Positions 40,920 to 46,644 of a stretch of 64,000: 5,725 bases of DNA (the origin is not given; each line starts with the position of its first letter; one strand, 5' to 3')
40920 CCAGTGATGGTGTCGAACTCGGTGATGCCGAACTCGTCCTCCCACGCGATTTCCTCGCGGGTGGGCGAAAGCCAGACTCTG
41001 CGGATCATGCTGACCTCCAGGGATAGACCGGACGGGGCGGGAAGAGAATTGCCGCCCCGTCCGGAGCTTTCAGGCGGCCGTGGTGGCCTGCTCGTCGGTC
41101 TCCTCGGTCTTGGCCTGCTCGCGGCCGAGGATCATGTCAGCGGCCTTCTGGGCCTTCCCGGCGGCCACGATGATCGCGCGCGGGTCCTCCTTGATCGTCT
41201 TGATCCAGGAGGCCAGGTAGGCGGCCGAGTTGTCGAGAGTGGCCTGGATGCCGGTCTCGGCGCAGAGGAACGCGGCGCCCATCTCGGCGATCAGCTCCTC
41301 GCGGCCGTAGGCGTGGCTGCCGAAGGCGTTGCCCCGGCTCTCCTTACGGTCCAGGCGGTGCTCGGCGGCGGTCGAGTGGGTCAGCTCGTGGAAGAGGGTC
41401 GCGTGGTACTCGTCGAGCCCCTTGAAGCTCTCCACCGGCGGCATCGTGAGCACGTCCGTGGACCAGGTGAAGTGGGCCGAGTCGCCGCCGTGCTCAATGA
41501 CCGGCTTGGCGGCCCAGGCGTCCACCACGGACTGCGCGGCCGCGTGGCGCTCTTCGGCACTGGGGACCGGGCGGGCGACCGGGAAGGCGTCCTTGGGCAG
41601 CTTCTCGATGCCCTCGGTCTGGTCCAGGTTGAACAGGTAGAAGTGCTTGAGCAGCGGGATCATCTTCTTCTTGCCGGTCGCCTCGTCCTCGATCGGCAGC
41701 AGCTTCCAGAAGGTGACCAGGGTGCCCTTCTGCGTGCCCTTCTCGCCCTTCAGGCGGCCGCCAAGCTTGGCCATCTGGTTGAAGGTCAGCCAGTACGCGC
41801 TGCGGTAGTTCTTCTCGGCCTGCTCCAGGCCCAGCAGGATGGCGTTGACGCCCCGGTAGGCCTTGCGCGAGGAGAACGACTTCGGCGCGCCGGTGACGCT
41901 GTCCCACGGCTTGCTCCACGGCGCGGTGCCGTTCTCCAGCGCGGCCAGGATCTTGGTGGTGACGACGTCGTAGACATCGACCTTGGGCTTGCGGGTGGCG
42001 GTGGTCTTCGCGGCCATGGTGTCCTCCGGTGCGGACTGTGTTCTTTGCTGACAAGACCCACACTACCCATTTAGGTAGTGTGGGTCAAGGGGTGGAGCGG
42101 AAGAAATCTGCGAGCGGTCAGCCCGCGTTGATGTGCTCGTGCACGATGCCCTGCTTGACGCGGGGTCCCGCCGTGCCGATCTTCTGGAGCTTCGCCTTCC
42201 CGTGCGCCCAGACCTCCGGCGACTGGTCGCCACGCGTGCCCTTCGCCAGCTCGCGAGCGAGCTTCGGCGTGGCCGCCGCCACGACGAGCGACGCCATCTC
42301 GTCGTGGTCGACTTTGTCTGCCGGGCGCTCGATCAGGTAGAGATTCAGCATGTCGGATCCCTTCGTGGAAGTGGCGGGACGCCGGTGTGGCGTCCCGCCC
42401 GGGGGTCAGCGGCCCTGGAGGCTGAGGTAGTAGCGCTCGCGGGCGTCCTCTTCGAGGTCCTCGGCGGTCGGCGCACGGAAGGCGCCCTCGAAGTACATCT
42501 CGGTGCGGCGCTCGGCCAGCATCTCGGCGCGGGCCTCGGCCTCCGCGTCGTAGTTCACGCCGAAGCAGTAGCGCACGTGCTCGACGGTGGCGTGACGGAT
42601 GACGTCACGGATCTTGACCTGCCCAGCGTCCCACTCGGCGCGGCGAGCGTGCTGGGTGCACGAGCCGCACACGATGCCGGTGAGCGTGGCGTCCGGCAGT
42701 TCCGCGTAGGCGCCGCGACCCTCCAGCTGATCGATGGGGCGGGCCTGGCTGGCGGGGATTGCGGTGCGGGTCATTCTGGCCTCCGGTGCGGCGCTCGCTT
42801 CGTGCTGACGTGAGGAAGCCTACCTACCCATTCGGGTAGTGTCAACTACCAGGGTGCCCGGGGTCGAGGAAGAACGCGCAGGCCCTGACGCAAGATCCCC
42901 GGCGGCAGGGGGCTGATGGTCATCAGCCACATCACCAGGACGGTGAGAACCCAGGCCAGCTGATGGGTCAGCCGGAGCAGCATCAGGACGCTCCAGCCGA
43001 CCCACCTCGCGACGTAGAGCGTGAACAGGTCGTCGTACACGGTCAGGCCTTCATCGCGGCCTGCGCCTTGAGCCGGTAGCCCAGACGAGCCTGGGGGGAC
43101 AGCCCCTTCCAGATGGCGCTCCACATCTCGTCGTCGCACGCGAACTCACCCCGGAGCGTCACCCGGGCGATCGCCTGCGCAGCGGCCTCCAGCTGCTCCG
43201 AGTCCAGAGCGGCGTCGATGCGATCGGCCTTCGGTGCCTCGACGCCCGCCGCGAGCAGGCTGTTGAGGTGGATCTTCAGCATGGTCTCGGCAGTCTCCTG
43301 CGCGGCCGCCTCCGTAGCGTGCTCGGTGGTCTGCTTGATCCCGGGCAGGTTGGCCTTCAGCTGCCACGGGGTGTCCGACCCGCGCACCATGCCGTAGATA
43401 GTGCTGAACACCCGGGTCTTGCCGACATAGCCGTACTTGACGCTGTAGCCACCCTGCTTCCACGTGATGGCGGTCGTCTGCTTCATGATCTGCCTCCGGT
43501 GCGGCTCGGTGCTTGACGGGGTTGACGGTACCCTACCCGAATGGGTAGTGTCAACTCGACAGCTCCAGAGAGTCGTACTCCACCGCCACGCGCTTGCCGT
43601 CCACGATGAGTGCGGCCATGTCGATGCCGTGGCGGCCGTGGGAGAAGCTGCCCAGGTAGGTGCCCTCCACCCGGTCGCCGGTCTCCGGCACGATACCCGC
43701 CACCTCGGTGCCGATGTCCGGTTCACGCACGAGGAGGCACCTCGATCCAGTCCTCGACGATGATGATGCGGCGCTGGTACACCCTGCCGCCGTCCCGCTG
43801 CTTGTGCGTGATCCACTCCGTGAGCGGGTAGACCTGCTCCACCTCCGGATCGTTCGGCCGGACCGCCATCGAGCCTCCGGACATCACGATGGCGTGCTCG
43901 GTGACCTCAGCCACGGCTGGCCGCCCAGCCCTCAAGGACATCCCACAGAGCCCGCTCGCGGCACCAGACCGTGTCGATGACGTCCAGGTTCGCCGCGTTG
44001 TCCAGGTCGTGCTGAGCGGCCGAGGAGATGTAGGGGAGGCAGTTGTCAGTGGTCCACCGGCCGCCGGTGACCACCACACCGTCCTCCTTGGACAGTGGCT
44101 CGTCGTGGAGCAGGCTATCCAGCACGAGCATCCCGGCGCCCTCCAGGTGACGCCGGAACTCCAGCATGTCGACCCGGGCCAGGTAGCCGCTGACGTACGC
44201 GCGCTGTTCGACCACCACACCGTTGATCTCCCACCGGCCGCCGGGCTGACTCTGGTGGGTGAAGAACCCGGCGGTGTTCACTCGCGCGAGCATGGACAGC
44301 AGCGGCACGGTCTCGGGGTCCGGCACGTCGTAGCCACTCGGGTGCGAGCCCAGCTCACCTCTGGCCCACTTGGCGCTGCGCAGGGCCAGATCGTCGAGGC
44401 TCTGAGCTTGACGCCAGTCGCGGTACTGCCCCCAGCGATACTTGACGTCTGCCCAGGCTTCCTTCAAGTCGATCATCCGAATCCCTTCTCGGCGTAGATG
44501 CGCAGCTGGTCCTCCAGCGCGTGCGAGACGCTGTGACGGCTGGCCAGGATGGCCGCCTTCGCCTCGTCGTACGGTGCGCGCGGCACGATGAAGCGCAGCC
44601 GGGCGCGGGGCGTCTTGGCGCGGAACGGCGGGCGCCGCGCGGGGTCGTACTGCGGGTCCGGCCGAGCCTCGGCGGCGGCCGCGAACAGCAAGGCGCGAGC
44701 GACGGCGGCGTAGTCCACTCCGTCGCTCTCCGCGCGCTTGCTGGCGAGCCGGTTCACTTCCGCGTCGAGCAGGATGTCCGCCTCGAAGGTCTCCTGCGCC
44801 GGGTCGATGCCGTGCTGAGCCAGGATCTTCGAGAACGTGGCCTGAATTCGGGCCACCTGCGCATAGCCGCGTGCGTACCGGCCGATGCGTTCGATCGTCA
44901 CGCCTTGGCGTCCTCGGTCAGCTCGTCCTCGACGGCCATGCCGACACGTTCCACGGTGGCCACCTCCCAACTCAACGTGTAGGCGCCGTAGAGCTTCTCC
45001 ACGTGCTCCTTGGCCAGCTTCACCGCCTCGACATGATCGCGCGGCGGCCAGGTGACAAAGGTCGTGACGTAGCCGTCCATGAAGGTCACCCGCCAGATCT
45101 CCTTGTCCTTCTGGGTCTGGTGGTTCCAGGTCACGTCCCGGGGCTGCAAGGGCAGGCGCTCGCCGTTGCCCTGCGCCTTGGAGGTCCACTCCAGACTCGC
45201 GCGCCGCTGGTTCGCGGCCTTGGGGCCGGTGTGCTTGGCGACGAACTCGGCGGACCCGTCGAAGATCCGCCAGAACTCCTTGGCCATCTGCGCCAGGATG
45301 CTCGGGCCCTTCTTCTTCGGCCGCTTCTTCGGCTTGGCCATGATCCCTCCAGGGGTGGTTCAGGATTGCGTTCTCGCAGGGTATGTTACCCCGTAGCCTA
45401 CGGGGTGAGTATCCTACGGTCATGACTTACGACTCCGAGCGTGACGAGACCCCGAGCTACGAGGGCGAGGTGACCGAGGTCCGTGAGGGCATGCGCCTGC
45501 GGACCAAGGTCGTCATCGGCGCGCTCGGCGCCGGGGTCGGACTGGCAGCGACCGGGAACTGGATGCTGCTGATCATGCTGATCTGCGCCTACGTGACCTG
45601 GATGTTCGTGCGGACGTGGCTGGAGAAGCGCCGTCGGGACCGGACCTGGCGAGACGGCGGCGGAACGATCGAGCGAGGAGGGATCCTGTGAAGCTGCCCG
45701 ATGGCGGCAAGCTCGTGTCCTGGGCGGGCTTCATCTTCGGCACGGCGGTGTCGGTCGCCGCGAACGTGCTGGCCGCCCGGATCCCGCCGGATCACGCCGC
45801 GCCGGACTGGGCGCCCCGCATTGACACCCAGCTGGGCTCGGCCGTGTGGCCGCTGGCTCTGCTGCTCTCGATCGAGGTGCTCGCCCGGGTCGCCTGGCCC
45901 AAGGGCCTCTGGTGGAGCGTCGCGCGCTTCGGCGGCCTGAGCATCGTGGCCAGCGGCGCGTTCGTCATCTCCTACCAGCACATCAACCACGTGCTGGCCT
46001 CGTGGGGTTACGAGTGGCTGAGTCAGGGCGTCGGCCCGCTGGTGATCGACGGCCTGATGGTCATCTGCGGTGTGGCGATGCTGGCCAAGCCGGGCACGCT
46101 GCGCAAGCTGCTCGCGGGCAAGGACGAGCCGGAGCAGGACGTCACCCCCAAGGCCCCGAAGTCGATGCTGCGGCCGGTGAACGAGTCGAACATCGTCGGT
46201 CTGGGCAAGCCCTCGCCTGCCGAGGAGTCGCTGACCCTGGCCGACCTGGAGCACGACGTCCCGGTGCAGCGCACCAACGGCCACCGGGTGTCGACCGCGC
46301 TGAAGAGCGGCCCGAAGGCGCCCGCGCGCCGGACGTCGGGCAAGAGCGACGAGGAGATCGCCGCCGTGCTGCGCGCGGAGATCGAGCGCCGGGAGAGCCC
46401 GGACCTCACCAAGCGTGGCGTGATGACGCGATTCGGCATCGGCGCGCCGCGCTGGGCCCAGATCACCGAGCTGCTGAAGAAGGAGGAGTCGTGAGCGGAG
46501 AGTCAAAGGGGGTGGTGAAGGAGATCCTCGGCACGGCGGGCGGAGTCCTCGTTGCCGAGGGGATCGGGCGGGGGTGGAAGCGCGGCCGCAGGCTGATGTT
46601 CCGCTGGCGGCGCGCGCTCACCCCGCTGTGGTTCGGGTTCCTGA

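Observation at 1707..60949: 31 copies of one promoter/operator/leader cassette organise the whole minus-strand gene array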

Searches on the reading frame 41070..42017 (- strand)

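Call 8: search_protein_families(library=pfam, proteins=[window:41070-42017:-])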
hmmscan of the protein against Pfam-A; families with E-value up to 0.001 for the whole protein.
window:41070-42017:- (315 aa): 2 families
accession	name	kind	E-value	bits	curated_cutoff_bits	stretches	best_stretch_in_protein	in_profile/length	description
PF18818.7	MPTase-PolyVal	-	1.8e-38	131.9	27.5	1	171-287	11-125/126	Zincin-like metallopeptidase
PF08401.16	ArdcN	-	1.9e-26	93.1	22.6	1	14-129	2-123/123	N-terminal domain of anti-restriction factor ArdC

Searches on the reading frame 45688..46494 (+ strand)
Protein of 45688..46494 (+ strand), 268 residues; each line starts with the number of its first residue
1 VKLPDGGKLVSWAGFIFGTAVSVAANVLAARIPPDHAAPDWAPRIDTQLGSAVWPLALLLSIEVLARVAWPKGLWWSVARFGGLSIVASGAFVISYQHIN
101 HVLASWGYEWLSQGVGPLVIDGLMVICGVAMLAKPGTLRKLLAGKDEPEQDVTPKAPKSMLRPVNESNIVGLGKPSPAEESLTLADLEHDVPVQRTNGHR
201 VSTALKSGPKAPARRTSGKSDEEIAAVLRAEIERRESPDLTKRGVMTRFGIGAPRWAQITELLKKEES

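Call 43: search_protein_families(library=pfam, max_evalue=1, proteins=[window:45688-46494:+])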
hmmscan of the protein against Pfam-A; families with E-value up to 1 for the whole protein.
window:45688-46494:+ (268 aa): 1 family
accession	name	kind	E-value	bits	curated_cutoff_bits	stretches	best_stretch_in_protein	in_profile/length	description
PF10935.13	DUF2637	-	0.0045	17.3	22.8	1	81-134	4-57/161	Protein of unknown function (DUF2637)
